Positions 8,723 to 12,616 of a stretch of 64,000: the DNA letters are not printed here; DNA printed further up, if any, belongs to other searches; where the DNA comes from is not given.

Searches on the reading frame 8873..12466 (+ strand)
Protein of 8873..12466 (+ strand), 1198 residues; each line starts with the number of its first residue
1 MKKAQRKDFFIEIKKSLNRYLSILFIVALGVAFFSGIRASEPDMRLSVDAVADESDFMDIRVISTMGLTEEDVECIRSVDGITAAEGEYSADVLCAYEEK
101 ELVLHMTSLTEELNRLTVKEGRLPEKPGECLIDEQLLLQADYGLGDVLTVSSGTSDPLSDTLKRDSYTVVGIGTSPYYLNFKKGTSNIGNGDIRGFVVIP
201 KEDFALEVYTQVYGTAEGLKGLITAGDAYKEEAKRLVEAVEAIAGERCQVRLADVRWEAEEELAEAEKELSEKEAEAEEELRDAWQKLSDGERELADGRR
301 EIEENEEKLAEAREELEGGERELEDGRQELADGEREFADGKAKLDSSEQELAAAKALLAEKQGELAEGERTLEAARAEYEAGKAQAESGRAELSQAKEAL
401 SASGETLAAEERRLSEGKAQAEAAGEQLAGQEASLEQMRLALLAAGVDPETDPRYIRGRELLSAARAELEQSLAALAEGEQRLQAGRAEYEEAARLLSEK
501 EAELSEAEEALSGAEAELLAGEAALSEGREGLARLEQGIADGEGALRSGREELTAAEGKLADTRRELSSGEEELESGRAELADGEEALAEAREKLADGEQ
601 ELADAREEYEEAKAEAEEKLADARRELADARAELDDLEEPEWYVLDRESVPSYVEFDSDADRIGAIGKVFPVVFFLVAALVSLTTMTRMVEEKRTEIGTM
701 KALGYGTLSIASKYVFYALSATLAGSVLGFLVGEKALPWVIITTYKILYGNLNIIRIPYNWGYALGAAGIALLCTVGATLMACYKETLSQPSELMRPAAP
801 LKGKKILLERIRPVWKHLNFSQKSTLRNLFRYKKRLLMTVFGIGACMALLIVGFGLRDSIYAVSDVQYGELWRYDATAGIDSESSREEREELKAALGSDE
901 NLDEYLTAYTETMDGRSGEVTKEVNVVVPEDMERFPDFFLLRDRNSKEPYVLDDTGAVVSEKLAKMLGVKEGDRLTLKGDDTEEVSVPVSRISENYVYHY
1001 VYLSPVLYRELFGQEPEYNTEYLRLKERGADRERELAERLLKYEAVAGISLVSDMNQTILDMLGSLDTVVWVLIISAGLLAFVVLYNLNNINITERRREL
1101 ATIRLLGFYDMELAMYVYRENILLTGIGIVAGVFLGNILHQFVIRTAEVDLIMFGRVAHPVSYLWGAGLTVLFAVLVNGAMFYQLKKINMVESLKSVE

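Call 63: search_protein_families(library=pfam, proteins=[window:8873-12466:+], max_evalue=0.00001)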
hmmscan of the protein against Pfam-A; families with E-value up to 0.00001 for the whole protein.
window:8873-12466:+ (1198 aa): 2 families
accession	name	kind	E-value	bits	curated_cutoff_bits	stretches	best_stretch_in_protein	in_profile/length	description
PF02687.27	FtsX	-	2.3e-25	89.4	25.5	2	669-784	2-113/120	FtsX-like permease C-terminal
PF12704.14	MacB_PCD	-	5.7e-13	50.1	27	0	26-204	7-176/207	MacB-like periplasmic core domain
